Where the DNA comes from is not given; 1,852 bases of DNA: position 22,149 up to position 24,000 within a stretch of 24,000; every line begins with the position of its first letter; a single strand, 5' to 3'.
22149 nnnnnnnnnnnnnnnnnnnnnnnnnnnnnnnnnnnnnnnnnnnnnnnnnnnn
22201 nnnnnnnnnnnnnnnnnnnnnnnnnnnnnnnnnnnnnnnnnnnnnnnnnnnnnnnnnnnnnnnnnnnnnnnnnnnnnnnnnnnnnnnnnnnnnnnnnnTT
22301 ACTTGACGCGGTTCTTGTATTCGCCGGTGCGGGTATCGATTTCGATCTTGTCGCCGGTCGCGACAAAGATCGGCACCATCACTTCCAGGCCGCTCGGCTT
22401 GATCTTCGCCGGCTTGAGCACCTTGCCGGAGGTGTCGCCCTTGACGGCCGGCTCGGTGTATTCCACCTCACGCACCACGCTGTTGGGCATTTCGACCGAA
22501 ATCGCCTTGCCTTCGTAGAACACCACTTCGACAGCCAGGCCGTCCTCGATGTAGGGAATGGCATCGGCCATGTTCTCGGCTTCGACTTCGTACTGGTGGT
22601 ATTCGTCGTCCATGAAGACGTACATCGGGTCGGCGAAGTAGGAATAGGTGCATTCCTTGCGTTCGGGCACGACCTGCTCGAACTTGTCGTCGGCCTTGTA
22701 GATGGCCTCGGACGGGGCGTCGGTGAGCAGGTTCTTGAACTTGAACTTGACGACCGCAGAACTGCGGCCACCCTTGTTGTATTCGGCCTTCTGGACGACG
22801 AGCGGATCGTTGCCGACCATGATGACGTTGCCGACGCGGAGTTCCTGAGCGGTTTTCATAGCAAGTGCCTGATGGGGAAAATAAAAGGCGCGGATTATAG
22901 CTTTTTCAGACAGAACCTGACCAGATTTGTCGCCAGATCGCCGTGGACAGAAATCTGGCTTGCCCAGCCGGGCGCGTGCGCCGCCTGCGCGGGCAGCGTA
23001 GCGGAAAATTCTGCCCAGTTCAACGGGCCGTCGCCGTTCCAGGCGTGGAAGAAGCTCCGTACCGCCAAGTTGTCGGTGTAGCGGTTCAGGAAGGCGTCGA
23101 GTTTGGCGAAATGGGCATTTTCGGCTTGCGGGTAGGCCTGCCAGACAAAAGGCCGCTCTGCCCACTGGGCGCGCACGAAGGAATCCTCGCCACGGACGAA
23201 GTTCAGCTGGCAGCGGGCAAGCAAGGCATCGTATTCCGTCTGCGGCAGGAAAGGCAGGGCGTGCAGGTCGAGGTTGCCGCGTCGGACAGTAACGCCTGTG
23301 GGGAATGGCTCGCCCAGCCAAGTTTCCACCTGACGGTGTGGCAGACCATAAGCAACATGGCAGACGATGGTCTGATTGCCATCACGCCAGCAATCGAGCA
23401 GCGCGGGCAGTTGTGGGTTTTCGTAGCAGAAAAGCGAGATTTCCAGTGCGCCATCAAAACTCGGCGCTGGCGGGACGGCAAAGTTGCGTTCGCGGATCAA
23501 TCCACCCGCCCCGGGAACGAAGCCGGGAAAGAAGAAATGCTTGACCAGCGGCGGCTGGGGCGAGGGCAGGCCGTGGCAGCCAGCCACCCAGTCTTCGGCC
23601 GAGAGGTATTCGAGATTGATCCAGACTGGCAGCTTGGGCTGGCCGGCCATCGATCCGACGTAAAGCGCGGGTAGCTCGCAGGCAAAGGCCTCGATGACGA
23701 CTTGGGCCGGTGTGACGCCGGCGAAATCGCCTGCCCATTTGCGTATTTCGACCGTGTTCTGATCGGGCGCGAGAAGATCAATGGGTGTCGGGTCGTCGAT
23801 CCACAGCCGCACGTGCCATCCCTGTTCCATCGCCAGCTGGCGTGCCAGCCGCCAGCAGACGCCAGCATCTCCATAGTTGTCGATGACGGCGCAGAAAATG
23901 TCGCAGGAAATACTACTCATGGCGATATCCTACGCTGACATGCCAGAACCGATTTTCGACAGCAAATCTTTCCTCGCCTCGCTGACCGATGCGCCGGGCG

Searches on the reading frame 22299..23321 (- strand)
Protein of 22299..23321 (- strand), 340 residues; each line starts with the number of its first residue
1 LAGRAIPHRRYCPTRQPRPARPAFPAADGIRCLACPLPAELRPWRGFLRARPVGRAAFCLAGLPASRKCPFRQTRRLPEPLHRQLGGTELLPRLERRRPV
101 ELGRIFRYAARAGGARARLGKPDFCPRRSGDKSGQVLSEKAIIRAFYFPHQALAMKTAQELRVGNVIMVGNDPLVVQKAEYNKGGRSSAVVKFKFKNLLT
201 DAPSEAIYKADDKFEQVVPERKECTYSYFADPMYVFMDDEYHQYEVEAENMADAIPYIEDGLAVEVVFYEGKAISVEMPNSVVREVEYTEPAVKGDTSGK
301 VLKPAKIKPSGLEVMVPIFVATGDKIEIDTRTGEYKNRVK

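Call 76: search_protein_families(library=pfam, proteins=[window:22299-23321:-], max_evalue=0.0001)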
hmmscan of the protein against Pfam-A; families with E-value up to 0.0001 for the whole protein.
window:22299-23321:- (340 aa): 3 families
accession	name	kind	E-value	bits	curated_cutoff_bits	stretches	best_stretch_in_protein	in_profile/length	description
PF09285.17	Elong-fact-P_C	-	3.9e-21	75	25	1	282-338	1-56/56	Elongation factor P, C-terminal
PF08207.18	EFP_N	-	4.1e-17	62.4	23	1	157-214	1-58/58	Elongation factor P (EF-P) KOW-like domain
PF01132.26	EFP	-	7.1e-15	55.2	27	1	222-274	1-54/54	Elongation factor P (EF-P) OB domain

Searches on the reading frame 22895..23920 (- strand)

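Call 76: search_protein_families(library=pfam, proteins=[window:22895-23920:-], max_evalue=0.0001)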
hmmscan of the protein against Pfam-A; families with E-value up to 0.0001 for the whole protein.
window:22895-23920:- (341 aa): 1 family
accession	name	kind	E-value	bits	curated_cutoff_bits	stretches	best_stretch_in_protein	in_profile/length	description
PF10093.14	EarP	-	2.5e-123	412.3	25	2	6-147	1-153/372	Elongation-Factor P (EF-P) rhamnosyltransferase EarP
